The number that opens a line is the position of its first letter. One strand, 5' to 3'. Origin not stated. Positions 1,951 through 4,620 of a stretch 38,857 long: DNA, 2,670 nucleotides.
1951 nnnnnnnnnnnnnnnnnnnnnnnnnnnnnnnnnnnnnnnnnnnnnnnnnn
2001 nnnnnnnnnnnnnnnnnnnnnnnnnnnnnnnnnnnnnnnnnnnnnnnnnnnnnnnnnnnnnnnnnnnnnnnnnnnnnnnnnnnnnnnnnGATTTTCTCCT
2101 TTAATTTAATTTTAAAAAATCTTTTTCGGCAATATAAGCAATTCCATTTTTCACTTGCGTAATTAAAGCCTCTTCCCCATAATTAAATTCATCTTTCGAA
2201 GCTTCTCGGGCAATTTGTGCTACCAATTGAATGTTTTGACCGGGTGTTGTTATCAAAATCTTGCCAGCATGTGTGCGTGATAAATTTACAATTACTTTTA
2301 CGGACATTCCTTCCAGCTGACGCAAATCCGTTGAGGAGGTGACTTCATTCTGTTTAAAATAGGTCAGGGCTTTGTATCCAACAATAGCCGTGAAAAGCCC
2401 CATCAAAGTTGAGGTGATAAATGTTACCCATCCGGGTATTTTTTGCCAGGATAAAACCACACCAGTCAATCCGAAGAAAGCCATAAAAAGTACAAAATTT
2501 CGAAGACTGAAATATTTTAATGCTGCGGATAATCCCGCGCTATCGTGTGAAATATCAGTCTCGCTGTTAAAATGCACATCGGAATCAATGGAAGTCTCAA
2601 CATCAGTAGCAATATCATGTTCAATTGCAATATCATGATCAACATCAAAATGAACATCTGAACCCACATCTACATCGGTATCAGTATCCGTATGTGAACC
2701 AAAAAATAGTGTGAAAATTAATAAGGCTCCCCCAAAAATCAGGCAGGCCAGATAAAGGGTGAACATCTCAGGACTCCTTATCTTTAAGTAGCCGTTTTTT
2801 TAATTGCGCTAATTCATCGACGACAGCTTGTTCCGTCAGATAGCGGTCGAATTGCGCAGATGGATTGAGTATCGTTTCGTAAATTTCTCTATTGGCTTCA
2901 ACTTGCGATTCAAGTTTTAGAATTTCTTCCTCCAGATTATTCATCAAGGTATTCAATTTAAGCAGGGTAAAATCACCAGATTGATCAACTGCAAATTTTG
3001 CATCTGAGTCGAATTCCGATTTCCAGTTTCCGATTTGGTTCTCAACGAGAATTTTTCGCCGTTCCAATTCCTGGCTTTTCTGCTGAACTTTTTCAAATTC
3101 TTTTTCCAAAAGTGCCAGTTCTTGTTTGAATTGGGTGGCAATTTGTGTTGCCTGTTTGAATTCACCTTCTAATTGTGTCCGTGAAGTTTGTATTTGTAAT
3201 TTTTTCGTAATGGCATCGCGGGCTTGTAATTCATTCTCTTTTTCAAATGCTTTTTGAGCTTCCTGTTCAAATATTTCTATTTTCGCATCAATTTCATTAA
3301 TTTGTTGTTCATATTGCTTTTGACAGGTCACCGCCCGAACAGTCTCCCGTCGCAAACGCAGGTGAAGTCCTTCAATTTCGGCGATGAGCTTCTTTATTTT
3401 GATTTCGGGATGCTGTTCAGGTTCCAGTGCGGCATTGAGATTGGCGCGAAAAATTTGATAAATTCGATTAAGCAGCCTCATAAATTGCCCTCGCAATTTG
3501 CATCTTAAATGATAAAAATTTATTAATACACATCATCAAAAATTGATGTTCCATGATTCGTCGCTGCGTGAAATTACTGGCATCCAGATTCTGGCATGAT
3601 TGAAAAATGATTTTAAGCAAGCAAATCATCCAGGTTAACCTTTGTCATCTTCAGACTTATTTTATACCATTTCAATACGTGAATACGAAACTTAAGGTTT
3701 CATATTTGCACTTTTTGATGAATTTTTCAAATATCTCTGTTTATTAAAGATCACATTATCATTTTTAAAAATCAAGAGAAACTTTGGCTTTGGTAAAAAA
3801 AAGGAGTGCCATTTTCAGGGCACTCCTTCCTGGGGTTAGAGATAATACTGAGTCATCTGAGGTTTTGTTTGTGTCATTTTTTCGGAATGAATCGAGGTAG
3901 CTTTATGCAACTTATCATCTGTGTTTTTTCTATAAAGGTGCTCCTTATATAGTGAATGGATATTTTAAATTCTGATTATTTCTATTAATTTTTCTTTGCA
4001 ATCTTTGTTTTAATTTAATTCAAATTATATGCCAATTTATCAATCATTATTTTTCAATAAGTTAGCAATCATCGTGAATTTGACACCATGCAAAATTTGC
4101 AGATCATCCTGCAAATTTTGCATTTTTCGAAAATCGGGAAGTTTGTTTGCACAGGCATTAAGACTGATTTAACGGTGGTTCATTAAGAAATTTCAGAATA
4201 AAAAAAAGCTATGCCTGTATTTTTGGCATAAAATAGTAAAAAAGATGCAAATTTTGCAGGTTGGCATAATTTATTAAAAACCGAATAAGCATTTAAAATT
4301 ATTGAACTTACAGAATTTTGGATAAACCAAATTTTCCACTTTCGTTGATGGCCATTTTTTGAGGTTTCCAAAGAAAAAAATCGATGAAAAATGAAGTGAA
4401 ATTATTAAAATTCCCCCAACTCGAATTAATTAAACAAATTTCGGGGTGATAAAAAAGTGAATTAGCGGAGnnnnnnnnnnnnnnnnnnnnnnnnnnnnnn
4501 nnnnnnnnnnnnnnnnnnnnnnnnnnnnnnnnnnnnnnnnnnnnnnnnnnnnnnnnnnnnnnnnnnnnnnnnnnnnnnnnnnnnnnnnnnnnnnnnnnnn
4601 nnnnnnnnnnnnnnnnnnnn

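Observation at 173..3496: Four-gene operon PspA -> NfeD -> flotillin -> CYTH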

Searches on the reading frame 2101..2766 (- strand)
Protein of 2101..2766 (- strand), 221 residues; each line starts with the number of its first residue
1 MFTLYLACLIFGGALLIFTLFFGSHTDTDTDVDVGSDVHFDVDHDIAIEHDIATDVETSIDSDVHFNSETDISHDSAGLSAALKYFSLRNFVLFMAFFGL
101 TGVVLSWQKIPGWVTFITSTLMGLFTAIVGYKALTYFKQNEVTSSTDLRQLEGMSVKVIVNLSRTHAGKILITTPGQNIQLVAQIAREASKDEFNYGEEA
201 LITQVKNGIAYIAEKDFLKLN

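Call 3: search_protein_families(library=pfam, proteins=[window:2101-2766:-], max_evalue=0.1)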
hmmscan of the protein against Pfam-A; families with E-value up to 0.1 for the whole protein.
window:2101-2766:- (221 aa): 2 families
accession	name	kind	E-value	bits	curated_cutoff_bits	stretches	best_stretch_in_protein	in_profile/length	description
PF00335.26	Tetraspanin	-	0.017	15.2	32.1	1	2-144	6-106/225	Tetraspanin family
PF05128.17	DUF697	-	0.064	13.4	27.7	0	119-145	117-143/162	Domain of unknown function (DUF697)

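Call 4: search_protein_families(library=ncbifam, proteins=[window:2101-2766:-], max_evalue=0.1)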
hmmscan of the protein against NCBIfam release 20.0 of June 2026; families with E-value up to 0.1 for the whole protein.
window:2101-2766:- (221 aa): 4 families
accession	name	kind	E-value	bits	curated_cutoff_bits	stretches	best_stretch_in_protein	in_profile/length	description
NF000535.3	MSCRAMM_SdrC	exception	0.046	11.7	1700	1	27-72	817-862/963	MSCRAMM family adhesin SdrC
NF012181.0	MSCRAMM_SdrD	exception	0.055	10.8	2500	1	27-73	1265-1311/1379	MSCRAMM family adhesin SdrD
NF033609.2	MSCRAMM_ClfA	exception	0.057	11.1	1150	1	27-72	671-716/934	MSCRAMM family adhesin clumping factor ClfA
NF033845.1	MSCRAMM_ClfB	exception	0.067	11.1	999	1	27-71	591-755/871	MSCRAMM family adhesin clumping factor ClfB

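Call 38: search_solved_structures(query=A3, max_evalue=1, show_alignments=1)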
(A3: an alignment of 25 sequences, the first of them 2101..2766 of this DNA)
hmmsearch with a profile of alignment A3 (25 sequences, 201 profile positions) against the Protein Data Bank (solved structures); distinct sequences matched with E-value up to 1: 4.
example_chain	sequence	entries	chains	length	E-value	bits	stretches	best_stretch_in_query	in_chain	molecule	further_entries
2k14_A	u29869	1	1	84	0.00021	24.3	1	124-197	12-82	YuaF protein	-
6mpo_A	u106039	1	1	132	0.036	17.1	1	91-185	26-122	Gene 5 protein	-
5l35_A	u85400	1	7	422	0.24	14.4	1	91-189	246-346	Gene 5 protein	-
7sp4_M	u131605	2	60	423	0.24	14.4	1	91-189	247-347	Gene 5 protein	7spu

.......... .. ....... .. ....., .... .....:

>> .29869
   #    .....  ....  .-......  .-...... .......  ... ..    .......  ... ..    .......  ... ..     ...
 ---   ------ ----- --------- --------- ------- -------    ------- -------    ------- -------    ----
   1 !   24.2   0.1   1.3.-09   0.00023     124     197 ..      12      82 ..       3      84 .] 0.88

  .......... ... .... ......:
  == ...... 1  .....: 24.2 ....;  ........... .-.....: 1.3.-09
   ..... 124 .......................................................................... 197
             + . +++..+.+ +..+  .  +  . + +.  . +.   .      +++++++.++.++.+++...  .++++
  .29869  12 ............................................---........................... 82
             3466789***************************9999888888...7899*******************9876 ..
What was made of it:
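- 2101..2766 (-): YqiJ/YuaF-type NfeD-like membrane protein, 221 aa. It has an N-terminal TM helix, an Asp-rich linker, two further TM helices and a C-terminal NfeD-type domain. The start lies 1 nt after the pspA stop. An ortholog profile hits YuaF C-terminal domain 2k14, E=2e-4 (call 38).
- On NfeD / YqiJ-YuaF family: The ortholog profile hits YuaF 2k14 at E=2e-4 (call 38).
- Checked: A profile of 25 orthologs hits the C-terminal domain of B. subtilis YuaF (PDB 2k14, E=2e-4, call 38).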

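Call 39: search_protein_families(library=pfam, alignment_id=A3, max_evalue=0.01)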
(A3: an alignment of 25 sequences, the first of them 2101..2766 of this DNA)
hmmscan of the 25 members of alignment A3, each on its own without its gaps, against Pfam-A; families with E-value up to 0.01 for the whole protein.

A. member 1, window:2101-2766:- (221 aa): 0 families

B. families by the number of members that match (of 25 scanned): 3 families
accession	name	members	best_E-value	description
PF01957.25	NfeD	4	5.9e-05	NfeD-like C-terminal, partner-binding domain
PF14505.12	DUF4438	1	0.0021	Domain of unknown function (DUF4438), N-terminal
PF00335.26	Tetraspanin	1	0.0088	Tetraspanin family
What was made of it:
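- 2101..2766 (-): 4 of 25 orthologs hit PF01957 NfeD (call 39).
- On NfeD / YqiJ-YuaF family: 4 of 25 orthologs hit PF01957 (call 39).
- Checked: Four of the 25 orthologs hit Pfam NfeD (call 39).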

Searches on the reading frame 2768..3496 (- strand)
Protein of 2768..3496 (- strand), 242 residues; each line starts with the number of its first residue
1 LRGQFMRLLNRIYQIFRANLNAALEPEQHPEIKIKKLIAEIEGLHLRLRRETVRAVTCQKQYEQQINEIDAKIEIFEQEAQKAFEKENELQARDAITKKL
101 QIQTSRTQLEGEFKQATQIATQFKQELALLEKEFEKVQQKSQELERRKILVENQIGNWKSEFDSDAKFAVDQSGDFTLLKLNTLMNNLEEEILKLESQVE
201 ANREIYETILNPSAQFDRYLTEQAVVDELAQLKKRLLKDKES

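Call 3: search_protein_families(library=pfam, proteins=[window:2768-3496:-], max_evalue=0.1)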
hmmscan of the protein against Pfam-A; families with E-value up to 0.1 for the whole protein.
window:2768-3496:- (242 aa): 1 family
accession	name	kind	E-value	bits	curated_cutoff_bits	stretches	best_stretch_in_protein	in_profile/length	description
PF04012.17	PspA_IM30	-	2.6e-12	47.2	33.9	1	8-147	2-141/220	PspA/IM30 family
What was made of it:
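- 2768..3481 (-): pspA: PspA/IM30 (ESCRT-III-like) protein, 237 aa. The longest ORF would start at TTG 3496. Pfam PF04012 E=2.6e-12 (call 3).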

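Call 4: search_protein_families(library=ncbifam, proteins=[window:2768-3496:-], max_evalue=0.1)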
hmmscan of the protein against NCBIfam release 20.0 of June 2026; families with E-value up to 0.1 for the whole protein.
window:2768-3496:- (242 aa): 4 families
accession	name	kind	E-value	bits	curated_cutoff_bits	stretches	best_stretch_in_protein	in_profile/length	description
TIGR02977.1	phageshock_pspA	equivalog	2.8e-14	53.4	242.95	1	6-236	1-217/219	phage shock protein PspA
NF007974.0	PRK10698.1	equivalog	1e-09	38.4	336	1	6-240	1-221/222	phage shock protein PspA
NF045984.1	StressProtLiaH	equivalog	0.0014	18.3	380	1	9-147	3-141/225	stress responsive protein LiaH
NF058675.1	RcGTA_tape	equivalog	0.081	12.7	220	1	101-146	9-54/220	RcGTA-type gene transfer agent tail tape measure protein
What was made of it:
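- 2768..3481 (-): TIGR02977 53 bits, below its cut-off (call 4).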

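Call 61: search_solved_structures(query=window:2768-3481:-, max_evalue=0.01)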
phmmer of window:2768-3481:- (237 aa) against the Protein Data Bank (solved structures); distinct sequences matched with E-value up to 0.01: 12.
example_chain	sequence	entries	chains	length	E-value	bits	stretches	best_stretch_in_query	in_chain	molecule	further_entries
8qbw_A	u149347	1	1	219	3.2e-09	40.3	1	1-232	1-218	Phage shock protein A, PspA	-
6zvr_B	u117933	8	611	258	3.4e-09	40.2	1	1-232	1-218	Vipp1 | Phage shock protein A, PspA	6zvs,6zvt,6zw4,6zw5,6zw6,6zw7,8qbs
8qbv_A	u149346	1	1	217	5.8e-09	39.4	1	1-155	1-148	Membrane-associated protein Vipp1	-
8qbr_A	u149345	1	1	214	8.1e-09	39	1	1-144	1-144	Membrane-associated protein Vipp1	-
4whe_A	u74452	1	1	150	2.2e-08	37.5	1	3-140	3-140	Phage shock protein A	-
8qfv_0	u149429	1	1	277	1.8e-06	31.3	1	1-143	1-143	Protein sll0617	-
7o3w_D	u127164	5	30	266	2.6e-06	30.8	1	3-143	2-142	Protein sll0617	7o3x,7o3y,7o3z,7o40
8qhv_0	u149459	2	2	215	2.7e-06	30.7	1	3-143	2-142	Membrane-associated protein Vipp1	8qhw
9eom_A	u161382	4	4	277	3.3e-06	30.5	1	1-143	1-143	Membrane-associated protein Vipp1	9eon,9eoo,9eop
7abk_A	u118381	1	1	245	2.4e-05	27.6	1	1-230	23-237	Chloroplast membrane-associated 30 kD protein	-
8akq_0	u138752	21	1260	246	2.4e-05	27.6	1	1-230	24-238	Chloroplast membrane-associated 30 kD protein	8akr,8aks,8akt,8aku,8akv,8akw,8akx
9hzm_A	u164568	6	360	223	0.0029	20.8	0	23-230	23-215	Chloroplast membrane-associated 30 kD protein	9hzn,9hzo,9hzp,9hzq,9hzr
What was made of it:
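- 2768..3481 (-): Full-length match to PspA/Vipp1 structures 8qbw/6zvr, E=3e-9 (call 61).
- On PspA/IM30 (PF04012): Residues 1-232 align with 8qbw/6zvr residues 1-218, E=3e-9 (call 61).
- Checked: PspA aligns end to end with PspA/Vipp1 structures (E=3e-9, call 61).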

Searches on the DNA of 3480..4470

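Call 66: search_rna_families(source=window, start=3480, end=4470, threshold=evalue, max_evalue=1)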
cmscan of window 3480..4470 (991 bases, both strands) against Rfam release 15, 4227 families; matches with E-value up to 1: 3.
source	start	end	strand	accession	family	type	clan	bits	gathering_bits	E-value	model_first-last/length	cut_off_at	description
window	3714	3845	+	RF02426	SpF03_sRNA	Gene; sRNA;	-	24.6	50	0.45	1-106/106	no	Streptococcus sRNA SpF03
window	4085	4167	-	RF03162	TD-2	Gene; sRNA;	CL00124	23.3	48.7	0.74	1-98/98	no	TD-2 RNA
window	3777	3828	+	RF01676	P31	Gene; sRNA;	-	20.6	40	0.35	1-82/82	no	Pseudomonas sRNA P31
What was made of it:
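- Tried and rejected: Rfam E-value scan of the pspA upstream gap: only chance-level hits with E above 0.3 (call 66).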
